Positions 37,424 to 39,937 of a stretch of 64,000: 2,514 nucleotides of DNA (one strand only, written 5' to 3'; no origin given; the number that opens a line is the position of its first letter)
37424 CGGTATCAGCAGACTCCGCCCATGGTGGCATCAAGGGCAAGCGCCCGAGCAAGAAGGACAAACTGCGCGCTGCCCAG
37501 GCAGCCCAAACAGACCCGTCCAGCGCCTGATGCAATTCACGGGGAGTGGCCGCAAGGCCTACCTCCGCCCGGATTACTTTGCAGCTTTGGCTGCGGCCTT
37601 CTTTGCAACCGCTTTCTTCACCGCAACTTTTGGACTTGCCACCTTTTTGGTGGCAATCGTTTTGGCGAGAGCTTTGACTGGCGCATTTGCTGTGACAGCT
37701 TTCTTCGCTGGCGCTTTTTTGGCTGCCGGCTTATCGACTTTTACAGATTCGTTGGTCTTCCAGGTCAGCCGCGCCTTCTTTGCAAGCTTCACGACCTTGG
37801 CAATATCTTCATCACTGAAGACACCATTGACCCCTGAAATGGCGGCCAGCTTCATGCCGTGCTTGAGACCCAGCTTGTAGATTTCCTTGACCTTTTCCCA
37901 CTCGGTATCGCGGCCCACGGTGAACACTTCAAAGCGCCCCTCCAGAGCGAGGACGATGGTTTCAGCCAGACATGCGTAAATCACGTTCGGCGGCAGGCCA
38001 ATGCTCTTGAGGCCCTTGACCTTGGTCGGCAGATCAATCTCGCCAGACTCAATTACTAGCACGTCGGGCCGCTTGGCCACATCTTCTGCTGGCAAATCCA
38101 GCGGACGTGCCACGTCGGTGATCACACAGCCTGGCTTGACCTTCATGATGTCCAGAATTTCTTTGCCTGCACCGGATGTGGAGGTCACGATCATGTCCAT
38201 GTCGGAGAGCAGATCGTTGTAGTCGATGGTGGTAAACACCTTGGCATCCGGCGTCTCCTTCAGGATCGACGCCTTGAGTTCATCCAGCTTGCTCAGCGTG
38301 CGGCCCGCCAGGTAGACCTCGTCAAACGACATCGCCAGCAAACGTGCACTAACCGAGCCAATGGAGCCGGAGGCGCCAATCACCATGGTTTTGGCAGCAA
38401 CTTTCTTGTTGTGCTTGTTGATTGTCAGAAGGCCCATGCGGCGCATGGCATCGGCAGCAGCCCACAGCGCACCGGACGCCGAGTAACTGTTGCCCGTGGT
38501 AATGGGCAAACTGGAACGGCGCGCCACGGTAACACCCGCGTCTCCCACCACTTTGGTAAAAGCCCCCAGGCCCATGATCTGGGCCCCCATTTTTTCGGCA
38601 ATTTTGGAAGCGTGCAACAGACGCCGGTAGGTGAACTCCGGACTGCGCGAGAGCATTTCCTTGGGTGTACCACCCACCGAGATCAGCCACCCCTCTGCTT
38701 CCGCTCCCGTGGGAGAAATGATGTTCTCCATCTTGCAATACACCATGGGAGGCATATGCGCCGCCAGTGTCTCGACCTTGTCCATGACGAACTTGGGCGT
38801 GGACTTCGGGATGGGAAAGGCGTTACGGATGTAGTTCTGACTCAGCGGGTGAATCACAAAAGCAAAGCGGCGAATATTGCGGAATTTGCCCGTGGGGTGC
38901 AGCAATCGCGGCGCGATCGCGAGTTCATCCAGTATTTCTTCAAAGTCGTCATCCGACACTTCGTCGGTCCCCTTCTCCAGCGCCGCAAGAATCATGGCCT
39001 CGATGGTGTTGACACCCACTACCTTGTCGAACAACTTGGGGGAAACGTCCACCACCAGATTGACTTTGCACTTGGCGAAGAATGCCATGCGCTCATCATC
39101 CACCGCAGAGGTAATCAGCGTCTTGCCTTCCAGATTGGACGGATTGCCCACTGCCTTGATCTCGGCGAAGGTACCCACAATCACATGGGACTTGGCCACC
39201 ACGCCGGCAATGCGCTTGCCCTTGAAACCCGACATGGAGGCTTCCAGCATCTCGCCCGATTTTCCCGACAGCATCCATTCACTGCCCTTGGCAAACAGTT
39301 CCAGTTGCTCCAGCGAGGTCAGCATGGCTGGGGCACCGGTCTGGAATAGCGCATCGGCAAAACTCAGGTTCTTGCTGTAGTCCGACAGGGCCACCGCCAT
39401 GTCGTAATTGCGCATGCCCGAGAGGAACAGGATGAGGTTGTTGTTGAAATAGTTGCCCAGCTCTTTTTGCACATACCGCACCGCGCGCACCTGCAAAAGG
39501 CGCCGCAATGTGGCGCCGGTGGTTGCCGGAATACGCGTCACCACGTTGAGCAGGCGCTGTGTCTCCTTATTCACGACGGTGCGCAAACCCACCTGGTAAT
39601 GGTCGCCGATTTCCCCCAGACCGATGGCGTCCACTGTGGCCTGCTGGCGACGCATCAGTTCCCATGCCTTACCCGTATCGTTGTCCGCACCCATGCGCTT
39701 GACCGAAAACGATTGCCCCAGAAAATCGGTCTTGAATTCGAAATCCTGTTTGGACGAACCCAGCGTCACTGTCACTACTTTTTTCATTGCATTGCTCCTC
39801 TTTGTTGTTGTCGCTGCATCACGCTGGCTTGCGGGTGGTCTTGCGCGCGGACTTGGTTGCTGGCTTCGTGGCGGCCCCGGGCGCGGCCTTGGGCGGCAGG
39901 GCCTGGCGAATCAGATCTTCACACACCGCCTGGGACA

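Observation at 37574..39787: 737-aa three-part fusion built around an acyl-ACP-reductase-like dehydrogenase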

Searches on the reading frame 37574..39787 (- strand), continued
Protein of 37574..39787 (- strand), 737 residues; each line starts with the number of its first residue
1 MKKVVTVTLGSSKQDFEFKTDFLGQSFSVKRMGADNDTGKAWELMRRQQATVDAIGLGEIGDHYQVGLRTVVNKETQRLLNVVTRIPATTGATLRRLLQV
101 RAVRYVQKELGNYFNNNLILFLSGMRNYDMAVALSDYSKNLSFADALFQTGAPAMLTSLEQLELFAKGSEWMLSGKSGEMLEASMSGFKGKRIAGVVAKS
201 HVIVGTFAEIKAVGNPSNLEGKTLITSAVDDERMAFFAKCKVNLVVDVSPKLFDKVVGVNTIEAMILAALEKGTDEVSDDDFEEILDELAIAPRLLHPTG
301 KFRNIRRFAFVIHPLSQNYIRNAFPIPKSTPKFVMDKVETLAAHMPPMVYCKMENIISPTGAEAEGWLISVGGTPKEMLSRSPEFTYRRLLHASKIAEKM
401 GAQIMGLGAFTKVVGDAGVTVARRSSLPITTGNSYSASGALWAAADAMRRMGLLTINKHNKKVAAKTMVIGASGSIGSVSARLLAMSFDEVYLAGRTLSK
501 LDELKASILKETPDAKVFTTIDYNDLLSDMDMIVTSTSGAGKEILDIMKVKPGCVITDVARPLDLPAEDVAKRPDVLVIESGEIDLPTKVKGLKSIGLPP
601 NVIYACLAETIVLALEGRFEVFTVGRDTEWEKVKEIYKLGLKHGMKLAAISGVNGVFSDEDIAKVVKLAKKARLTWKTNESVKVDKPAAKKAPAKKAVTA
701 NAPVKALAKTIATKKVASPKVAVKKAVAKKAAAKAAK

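Call 23: search_protein_families(library=pfam, proteins=[L030:5708-6502:+, L015:2313-3593:+, L062:2276-4906:-, L015:10356-11582:+, L079:9323-11764:+, L015:13117-14175:-, L030:12467-14131:-, L042:2313-3671:+, L024:1573-3621:+, L015:3671-4618:-], max_evalue=0.0001)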
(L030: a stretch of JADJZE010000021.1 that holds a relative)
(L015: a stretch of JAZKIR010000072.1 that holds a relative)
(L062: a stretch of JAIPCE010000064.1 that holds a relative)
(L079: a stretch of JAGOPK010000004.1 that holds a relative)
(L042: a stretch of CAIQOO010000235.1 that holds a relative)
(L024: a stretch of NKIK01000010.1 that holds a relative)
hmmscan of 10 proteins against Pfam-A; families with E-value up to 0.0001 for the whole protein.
L030:5708-6502:+ (264 aa): 2 families
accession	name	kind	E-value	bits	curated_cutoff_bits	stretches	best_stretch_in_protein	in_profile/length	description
PF04452.19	Methyltrans_RNA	-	1.1e-45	155.6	23.9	1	97-262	3-164/165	RNA methyltransferase domain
PF20260.4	PUA_4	-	2.7e-09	37.4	23.9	1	41-87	1-47/48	RNA methyltransferase PUA domain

L015:2313-3593:+ (426 aa): 1 family
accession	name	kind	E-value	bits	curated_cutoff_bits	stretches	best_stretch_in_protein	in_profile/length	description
PF01636.29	APH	-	1.4e-29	104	23.2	2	45-225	2-184/239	Phosphotransferase enzyme family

L062:2276-4906:- (876 aa): 2 families
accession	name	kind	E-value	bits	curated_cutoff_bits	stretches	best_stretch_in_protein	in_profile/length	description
PF04453.20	LptD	-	1.4e-77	262.1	22.4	1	393-765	2-384/384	LPS transport system D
PF19838.5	LptD_2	-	8.7e-07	28.4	22.5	1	292-384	4-101/464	LptD protein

L015:10356-11582:+ (408 aa): 1 family
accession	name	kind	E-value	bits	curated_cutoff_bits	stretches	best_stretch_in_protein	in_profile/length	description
PF07690.21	MFS_1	-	1.3e-27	97.1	33.4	2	19-257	1-240/347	Major Facilitator Superfamily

L079:9323-11764:+ (813 aa): 2 families
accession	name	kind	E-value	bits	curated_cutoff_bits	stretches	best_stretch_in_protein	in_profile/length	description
PF03007.21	WS_DGAT_cat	-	2.1e-69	234.7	23.6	1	302-576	1-263/263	Wax ester synthase/diacylglycerol acyltransferase catalytic domain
PF06974.18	WS_DGAT_C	-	1.6e-36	125.9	20.7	1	625-770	2-144/145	WS/DGAT C-terminal domain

L015:13117-14175:- (352 aa): 3 families
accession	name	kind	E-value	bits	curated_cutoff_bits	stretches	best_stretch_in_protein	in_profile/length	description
PF12146.15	Hydrolase_4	-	6.4e-73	245.4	27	1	103-336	3-239/239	Serine aminopeptidase, S33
PF00561.26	Abhydrolase_1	-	1.3e-15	58.1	25.8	1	106-322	2-235/245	alpha/beta hydrolase fold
PF12697.13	Abhydrolase_6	-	2.1e-15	58.4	26.3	1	107-318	1-195/217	Alpha/beta hydrolase family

L030:12467-14131:- (554 aa): 2 families
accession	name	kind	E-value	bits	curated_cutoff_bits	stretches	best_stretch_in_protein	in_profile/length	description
PF01546.33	Peptidase_M20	-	7.3e-21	75.5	24.6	1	171-551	1-205/206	Peptidase family M20/M25/M40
PF07687.19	M20_dimer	-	6.7e-08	32.9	21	1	283-450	2-104/107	Peptidase dimerisation domain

L042:2313-3671:+ (452 aa): 6 families
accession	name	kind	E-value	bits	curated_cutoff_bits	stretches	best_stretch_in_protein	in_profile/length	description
PF00639.27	Rotamase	-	1.1e-41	142.2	21.7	2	312-403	1-96/97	PPIC-type PPIASE domain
PF13616.12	Rotamase_3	-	3.1e-40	137.8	22.5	2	306-405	14-115/116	PPIC-type PPIASE domain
PF09312.16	SurA_N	-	7.8e-22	78.1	30.8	1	47-163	2-118/118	SurA N-terminal domain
PF13624.11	SurA_N_3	-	5.3e-14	52.8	27.2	1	47-163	40-162/162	SurA-like N-terminal domain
PF13145.12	Rotamase_2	-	8.5e-13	49.6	27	2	328-411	33-114/121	PPIC-type PPIASE domain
PF13623.11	SurA_N_2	-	5.6e-05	23.5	28.5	1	49-125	42-123/145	SurA-like N-terminal domain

L024:1573-3621:+ (682 aa): 0 families

L015:3671-4618:- (315 aa): 0 families

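Call 28: predict_structure(alignment_id=A1)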
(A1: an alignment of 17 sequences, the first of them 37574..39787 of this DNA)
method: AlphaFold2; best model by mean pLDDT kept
length: 737 residues; sequences in the alignment: 17
mean_pLDDT: 82.0   pTM: 0.80
mean pLDDT of the five models: 82.0, 79.5, 79.2, 78.9, 78.9
residues with pLDDT >= 90: 306; 70-90: 326; 50-70: 34; < 50: 71
segments of 3 or more residues with pLDDT < 50: 177-184, 679-737
pLDDT, mean of each block of 10 residues (from residue 1): 91 90 92 89 91 88 75 81 87 90 92 91 90 94 83 83 82 51 50 83 90 87 91 92 91 83 92 81 90 89 88 77 76 85 87 92 93 81 88 94 89 83 92 90 88 67 84 88 88 91 94 91 88 77 75 89 82 91 91 84 93 93 83 92 93 86 91 70 34 34 34 36 35 35
secondary structure, 60 per line:
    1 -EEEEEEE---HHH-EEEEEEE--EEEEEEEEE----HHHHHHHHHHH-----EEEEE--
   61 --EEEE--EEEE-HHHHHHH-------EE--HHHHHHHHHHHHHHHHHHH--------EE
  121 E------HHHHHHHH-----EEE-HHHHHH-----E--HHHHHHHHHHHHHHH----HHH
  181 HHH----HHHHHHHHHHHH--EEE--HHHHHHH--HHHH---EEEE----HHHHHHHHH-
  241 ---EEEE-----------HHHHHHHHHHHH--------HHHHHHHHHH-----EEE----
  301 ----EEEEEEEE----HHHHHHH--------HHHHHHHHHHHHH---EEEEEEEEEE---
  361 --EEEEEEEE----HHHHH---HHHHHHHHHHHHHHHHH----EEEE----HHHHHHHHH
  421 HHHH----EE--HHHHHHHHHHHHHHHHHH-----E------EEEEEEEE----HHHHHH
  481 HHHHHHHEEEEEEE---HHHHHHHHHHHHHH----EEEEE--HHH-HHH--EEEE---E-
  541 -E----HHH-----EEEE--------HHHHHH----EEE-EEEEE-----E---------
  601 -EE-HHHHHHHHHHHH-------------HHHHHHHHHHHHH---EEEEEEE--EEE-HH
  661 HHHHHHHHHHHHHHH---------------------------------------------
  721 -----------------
elements in order (helices of 4 or more, strands of 3 or more residues): E2-8 E16-22 E25-33 H38-48 E54-58 E63-66 E69-72 H74-80 H92-110 E119-121 H128-135 E141-143 H145-150 H159-173 H178-183 H188-199 E202-204 H207-213 H216-219 E223-226 H231-239 E244-247 H259-270 H279-288 E294-296 E305-312 H317-323 H332-344 E348-357 E363-370 H375-379 H383-399 E404-407 H412-424 H433-450 E463-470 H475-487 E488-494 H498-511 E516-520 E532-535 E555-558 H567-572 E577-579 E581-585 H605-616 H630-642 E646-652 E655-657 H659-675

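Call 32: fold_search(model_id=the predicted structure, library=pdb)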
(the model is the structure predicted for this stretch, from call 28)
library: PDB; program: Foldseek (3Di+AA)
matches with E <= 10: 1993; with E <= 0.001: 180
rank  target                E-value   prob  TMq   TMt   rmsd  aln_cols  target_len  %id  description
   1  6jzy_A                9.2e-20  1.00  0.36  0.71   5.2       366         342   22  Crystal structure of AAR with NADPH and stearyl in complex with ADO binding a long chain carbohydrate (released 2020-04-01)
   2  6jzu_A                3.3e-19  1.00  0.36  0.72   5.0       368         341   22  The crystal structure of acyl-acyl carrier protein (acyl-ACP) reductase (AAR) in complex with aldehyde deformylating o (released 2020-04-01)
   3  6jzz_A                5.1e-19  1.00  0.36  0.70   5.6       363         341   22  The crystal structure of AAR-C294S in complex with ADO. (released 2020-04-01)
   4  6jzq_B                2.0e-18  1.00  0.37  0.72   4.7       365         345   22  The crystal structure of acyl-acyl carrier protein (acyl-ACP) reductase (AAR) (released 2020-04-01)
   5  6jzq_A                2.3e-18  1.00  0.36  0.72   4.9       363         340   22  The crystal structure of acyl-acyl carrier protein (acyl-ACP) reductase (AAR) (released 2020-04-01)
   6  9e4u_A                3.5e-18  1.00  0.39  0.64   5.8       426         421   17  TAD from Carmabin Biosynthetic Pathway in complex with NADH - Crystal Form 1 (released 2025-02-26)
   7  9e4u_B                4.9e-18  1.00  0.38  0.65   5.4       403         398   18  TAD from Carmabin Biosynthetic Pathway in complex with NADH - Crystal Form 1 (released 2025-02-26)
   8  6jzq_C                1.5e-17  1.00  0.37  0.72   4.9       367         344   22  The crystal structure of acyl-acyl carrier protein (acyl-ACP) reductase (AAR) (released 2020-04-01)
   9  9e56_B                1.7e-17  1.00  0.38  0.67   5.6       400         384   18  TAD from Carmabin Biosynthetic Pathway with Disulfide between Cys2238 and Dephosphocoenzyme A - Crystal Form 2 (released 2025-02-26)
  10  6jzq_D                2.2e-17  1.00  0.36  0.72   4.9       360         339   24  The crystal structure of acyl-acyl carrier protein (acyl-ACP) reductase (AAR) (released 2020-04-01)
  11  9e4s_A                2.3e-17  1.00  0.38  0.62   5.3       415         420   18  TAD from Carmabin Biosynthetic Pathway - Crystal Form 1 (released 2025-02-26)
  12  9e56_A                3.2e-17  1.00  0.36  0.64   6.2       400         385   19  TAD from Carmabin Biosynthetic Pathway with Disulfide between Cys2238 and Dephosphocoenzyme A - Crystal Form 2 (released 2025-02-26)
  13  9e4s_B                3.6e-17  1.00  0.38  0.66   5.4       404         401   18  TAD from Carmabin Biosynthetic Pathway - Crystal Form 1 (released 2025-02-26)
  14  9e50_A                4.2e-17  1.00  0.37  0.63   6.1       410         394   19  TAD from Carmabin Biosynthetic Pathway in complex with NAD - Crystal Form 2 (released 2025-02-26)
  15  9e4x_B                5.3e-17  1.00  0.37  0.68   5.1       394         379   18  TAD from Carmabin Biosynthetic Pathway - Crystal Form 2 (released 2025-02-26)
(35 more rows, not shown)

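Call 59: search_protein_families(library=ncbifam, proteins=[L079:10184-11764:+, L015:10356-11582:+, L015:13117-14175:-], max_evalue=0.00001)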
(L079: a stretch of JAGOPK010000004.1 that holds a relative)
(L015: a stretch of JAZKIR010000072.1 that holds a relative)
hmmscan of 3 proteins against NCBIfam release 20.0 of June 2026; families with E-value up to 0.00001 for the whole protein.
L079:10184-11764:+ (526 aa): 1 family
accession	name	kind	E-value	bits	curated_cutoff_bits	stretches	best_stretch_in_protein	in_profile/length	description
TIGR02946.1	acyl_WS_DGAT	subfamily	1.7e-135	452.4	309.95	1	15-486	1-452/453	wax ester/triacylglycerol synthase family O-acyltransferase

L015:10356-11582:+ (408 aa): 2 families
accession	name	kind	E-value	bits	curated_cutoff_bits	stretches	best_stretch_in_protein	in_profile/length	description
TIGR00880.1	2_A_01_02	superfamily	3.6e-11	43.3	131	1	57-195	3-137/141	multidrug resistance protein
TIGR00895.1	2A0115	subfamily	1.7e-06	27.2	418.55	0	230-393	26-191/398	aromatic acid/H+ symport family MFS transporter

L015:13117-14175:- (352 aa): 8 families
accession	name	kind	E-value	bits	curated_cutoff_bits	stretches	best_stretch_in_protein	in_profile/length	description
NF051487.1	bifunc_PcaCD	exception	5.7e-11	42.1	430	1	101-294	169-360/413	bifunctional 4-carboxymuconolactone decarboxylase/3-oxoadipate enol-lactonase PcaCD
NF052543.1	PhlpBipLPA4030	equivalog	1.6e-10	40.7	450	1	83-194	52-160/312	phospholipase BipL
NF011457.0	PRK14875.1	equivalog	6.7e-09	35.2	307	1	101-309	129-336/372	acetoin dehydrogenase dihydrolipoyllysine-residue acetyltransferase subunit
TIGR01738.1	bioH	equivalog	3.4e-08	33.4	206.95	1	107-235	7-125/245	pimeloyl-ACP methyl ester esterase BioH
NF008019.0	PRK10749.1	equivalog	1.9e-07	30.4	362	0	104-212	54-166/335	lysophospholipase L2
TIGR03695.1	menH_SHCHC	equivalog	6e-07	29.1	208.55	1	105-209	3-103/252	2-succinyl-6-hydroxy-2,4-cyclohexadiene-1-carboxylate synthase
TIGR02427.1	protocat_pcaD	equivalog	1.2e-06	28.2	255.85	1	99-215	8-117/251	3-oxoadipate enol-lactonase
TIGR01250.1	pro_imino_pep_2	subfamily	6.4e-06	25.9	167.65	0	107-213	28-132/288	proline iminopeptidase-family hydrolase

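Call 73: search_protein_families(library=pfam, proteins=[L076:4386-6485:+, L063:4273-6456:+, L079:4263-5987:+, L079:6009-6539:+, L071:11806-14049:+, L063:11773-12708:+, L063:12727-13680:+, L079:12363-14138:+, L055:5204-5998:-, L055:14353-15354:+], max_evalue=0.0001)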
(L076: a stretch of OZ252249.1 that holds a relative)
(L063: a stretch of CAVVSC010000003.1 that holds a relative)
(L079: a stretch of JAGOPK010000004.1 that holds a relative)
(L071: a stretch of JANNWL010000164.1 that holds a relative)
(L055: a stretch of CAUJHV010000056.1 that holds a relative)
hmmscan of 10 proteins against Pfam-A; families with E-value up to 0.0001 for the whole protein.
L076:4386-6485:+ (699 aa): 3 families
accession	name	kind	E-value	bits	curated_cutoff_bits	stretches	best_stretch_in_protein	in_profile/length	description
PF00501.34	AMP-binding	-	2.2e-40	139.1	29.9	1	102-493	10-376/384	AMP-binding enzyme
PF16177.11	ACAS_N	-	1.8e-11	44.1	27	1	35-89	1-53/55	Acetyl-coenzyme A synthetase N-terminus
PF13193.12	AMP-binding_C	-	5.7e-06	27.6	24.5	1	580-653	6-76/76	AMP-binding enzyme C-terminal domain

L063:4273-6456:+ (727 aa): 1 family
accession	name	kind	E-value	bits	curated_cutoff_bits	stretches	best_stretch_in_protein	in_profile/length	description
PF00171.27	Aldedh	-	1.1e-168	562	23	1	257-719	1-460/461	Aldehyde dehydrogenase family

L079:4263-5987:+ (574 aa): 2 families
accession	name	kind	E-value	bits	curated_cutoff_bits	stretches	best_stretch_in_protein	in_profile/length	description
PF07519.17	Tannase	-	7.4e-148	493.8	29.8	1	87-573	1-489/490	Tannase and feruloyl esterase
PF00326.27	Peptidase_S9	-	7.7e-09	35.8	22.6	0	180-257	39-117/213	Prolyl oligopeptidase family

L079:6009-6539:+ (176 aa): 5 families
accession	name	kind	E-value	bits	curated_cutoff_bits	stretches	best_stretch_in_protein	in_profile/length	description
PF12802.13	MarR_2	-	3e-13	50.2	27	1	65-123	2-61/61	MarR family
PF01047.28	MarR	-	4.8e-13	49.2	24.6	1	70-123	5-58/59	MarR family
PF13412.12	HTH_24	-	3.5e-08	33.3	21.9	1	67-113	2-48/48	Winged helix-turn-helix DNA-binding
PF13463.12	HTH_27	-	1.6e-07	31.9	22.2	1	69-132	4-68/68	Winged helix DNA-binding domain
PF01978.25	TrmB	-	2.7e-05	24.4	25.6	1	64-117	4-57/68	Sugar-specific transcriptional regulator TrmB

L071:11806-14049:+ (747 aa): 1 family
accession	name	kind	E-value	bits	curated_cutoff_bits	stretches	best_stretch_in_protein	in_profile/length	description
PF03971.19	IDH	-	0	1258.5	25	1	9-742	1-733/734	Monomeric isocitrate dehydrogenase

L063:11773-12708:+ (311 aa): 2 families
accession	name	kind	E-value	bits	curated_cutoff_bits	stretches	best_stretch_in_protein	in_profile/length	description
PF02826.25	2-Hacid_dh_C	-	1.4e-56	191.1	25.1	1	108-285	2-178/178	D-isomer specific 2-hydroxyacid dehydrogenase, NAD binding domain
PF00389.36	2-Hacid_dh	-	1.8e-22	79.9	24.6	1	5-309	2-126/134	D-isomer specific 2-hydroxyacid dehydrogenase, catalytic domain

L063:12727-13680:+ (317 aa): 0 families

L079:12363-14138:+ (591 aa): 4 families
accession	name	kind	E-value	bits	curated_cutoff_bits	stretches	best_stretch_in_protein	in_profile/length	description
PF00015.26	MCPsignal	-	4.5e-53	180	34.6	1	324-480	2-172/172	Methyl-accepting chemotaxis protein (MCP) signalling domain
PF12729.13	4HB_MCP_1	-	1.1e-28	100.5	27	1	7-185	2-181/181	Four helix bundle sensory module for signal transduction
PF02203.21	TarH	-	3.2e-13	50.4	25.2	1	4-171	2-174/177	Tar ligand binding domain homologue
PF00672.30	HAMP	-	7.7e-12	45.8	25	1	209-255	1-47/53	HAMP domain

L055:5204-5998:- (264 aa): 1 family
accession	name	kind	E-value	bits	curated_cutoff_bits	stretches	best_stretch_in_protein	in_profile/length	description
PF01220.24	DHquinase_II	-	6.5e-46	155.9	23.3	1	113-248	2-137/138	Dehydroquinase class II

L055:14353-15354:+ (333 aa): 2 families
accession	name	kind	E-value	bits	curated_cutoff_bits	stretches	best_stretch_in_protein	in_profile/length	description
PF20789.3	4HBT_3C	-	1.8e-22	80.5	24.1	1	194-330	15-139/140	Acyl-CoA thioesterase C-terminal domain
PF13622.12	4HBT_3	-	4.6e-18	65.7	24.3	1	92-169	6-82/83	Acyl-CoA thioesterase N-terminal domain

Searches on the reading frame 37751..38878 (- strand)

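Call 6: search_protein_families(library=pfam, proteins=[window:37751-38878:-], max_evalue=10)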
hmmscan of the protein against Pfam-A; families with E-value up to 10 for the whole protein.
seq(376 aa): 7 families
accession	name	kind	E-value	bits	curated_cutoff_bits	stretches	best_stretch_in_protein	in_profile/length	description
PF01488.26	Shikimate_DH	-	7.1e-07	29.8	24.3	1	160-262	11-117/138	Shikimate / quinate 5-dehydrogenase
PF03435.24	Sacchrp_dh_NADP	-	1.2e-06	29.3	25.1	1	165-227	2-65/129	Saccharopine dehydrogenase NADP binding domain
PF01118.30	Semialdhyde_dh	-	0.00095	20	26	1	164-258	2-98/121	Semialdehyde dehydrogenase, NAD binding domain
PF13460.12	NAD_binding_10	-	0.03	14.6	27.2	1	168-239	1-73/184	NAD(P)H-binding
PF01113.26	DapB_N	-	0.053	14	25.6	1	163-234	2-75/124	Dihydrodipicolinate reductase, N-terminus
PF22116.1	DUF6944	-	0.073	12.8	32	1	93-146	58-111/167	Family of unknown function (DUF6944)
PF01262.27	AlaDh_PNT_C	-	0.18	11.7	23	1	160-257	27-129/214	Alanine dehydrogenase/PNT, C-terminal domain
